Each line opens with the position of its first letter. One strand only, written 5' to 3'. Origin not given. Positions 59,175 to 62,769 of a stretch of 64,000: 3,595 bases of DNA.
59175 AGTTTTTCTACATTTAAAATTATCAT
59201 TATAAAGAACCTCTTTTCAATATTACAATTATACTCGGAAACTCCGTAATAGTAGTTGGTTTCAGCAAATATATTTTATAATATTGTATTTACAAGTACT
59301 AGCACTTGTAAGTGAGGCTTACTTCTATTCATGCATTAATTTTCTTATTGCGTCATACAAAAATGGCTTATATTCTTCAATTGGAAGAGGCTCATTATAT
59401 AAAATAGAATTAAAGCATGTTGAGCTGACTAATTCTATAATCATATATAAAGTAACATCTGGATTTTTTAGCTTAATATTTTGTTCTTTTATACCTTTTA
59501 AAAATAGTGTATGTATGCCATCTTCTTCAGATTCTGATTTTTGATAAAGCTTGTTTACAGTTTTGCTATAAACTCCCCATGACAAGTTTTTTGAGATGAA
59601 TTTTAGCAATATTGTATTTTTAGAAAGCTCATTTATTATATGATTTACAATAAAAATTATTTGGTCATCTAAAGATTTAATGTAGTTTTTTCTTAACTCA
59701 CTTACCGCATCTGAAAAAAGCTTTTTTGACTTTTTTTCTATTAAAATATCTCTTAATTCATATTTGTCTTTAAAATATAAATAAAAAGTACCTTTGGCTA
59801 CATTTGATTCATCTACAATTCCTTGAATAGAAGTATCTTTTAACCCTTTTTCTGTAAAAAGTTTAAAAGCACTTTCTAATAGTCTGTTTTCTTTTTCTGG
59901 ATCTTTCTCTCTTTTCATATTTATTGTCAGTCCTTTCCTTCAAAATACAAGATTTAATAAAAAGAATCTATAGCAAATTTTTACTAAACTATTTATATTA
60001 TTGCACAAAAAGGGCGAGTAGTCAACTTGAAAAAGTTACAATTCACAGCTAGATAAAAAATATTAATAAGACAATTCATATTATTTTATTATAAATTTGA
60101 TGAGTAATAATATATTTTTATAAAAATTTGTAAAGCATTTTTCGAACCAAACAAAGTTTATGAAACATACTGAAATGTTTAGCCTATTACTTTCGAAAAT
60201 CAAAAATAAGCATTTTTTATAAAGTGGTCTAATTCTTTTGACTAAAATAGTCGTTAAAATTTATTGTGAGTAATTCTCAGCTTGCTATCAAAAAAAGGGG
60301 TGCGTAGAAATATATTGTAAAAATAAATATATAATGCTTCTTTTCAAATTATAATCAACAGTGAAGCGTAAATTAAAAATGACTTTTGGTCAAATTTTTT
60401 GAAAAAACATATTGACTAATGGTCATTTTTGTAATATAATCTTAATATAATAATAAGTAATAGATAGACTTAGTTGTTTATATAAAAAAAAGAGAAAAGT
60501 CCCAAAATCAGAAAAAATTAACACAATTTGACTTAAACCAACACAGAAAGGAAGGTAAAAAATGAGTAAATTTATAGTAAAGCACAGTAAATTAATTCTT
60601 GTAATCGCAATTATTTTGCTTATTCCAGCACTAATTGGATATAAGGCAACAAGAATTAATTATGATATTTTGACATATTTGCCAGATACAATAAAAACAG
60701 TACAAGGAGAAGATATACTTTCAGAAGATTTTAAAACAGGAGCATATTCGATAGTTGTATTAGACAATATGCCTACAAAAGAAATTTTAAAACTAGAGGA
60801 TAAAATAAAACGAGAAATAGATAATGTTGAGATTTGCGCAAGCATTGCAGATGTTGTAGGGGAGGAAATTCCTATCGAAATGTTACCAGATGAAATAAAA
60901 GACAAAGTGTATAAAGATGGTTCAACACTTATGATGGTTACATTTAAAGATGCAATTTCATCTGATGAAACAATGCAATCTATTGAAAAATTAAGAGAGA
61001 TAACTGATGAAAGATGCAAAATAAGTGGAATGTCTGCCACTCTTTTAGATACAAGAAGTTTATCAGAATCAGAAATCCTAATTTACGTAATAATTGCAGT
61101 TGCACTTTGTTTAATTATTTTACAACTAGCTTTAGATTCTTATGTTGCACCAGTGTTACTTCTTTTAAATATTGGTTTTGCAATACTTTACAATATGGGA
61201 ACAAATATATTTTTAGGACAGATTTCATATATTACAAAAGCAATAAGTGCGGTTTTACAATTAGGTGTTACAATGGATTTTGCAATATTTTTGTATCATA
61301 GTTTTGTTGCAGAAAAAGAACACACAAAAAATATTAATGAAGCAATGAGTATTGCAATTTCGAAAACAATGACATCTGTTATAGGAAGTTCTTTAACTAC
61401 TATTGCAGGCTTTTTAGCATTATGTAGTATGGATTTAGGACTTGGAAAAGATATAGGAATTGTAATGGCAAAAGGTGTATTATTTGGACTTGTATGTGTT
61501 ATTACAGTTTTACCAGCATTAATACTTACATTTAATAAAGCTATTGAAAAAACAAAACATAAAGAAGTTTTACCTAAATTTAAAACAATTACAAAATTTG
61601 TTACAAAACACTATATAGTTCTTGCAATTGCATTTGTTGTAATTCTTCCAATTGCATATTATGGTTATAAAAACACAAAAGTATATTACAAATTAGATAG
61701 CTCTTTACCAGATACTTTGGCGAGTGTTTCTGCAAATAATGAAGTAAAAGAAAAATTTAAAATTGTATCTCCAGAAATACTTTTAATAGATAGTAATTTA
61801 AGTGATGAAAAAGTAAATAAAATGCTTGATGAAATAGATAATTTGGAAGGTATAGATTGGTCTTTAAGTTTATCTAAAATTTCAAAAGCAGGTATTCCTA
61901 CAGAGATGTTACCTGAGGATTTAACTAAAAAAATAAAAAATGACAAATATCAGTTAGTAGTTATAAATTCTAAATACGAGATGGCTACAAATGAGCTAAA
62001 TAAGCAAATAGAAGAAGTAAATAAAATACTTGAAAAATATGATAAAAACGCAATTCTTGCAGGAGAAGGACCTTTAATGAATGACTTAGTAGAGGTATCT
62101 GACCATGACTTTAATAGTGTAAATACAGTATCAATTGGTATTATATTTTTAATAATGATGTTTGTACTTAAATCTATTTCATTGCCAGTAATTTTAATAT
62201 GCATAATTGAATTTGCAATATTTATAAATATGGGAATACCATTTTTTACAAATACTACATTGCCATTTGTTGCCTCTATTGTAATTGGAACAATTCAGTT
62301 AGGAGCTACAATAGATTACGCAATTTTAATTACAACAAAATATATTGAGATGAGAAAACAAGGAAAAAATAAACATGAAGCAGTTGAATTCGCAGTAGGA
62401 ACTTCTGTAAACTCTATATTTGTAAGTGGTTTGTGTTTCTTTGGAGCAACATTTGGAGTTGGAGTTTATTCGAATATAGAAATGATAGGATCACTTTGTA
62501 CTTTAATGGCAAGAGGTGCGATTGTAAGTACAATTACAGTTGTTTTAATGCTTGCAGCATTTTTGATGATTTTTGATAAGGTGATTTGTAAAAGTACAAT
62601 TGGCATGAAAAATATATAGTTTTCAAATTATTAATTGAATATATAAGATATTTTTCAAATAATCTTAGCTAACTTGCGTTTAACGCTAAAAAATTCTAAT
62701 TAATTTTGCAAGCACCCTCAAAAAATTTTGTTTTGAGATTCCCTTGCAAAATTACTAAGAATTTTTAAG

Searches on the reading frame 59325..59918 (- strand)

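Call 58: search_protein_families(library=pfam, proteins=[window:59325-59918:-], max_evalue=0.00001)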
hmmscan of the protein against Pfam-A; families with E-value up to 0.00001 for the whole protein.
window:59325-59918:- (197 aa): 1 family
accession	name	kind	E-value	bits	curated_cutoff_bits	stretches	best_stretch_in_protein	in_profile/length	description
PF00440.29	TetR_N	-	5.2e-13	49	24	1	13-55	1-43/47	Bacterial regulatory proteins, tetR family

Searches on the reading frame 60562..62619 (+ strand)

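Call 58: search_protein_families(library=pfam, proteins=[window:60562-62619:+], max_evalue=0.00001)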
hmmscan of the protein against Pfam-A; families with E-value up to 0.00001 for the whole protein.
window:60562-62619:+ (685 aa): 2 families
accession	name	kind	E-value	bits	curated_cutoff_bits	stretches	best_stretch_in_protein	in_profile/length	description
PF03176.21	MMPL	-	7.2e-57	193.3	20.5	2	113-328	78-307/333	MMPL family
PF00873.25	ACR_tran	-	2.4e-06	26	28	0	163-321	855-1017/1021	AcrB/AcrD/AcrF family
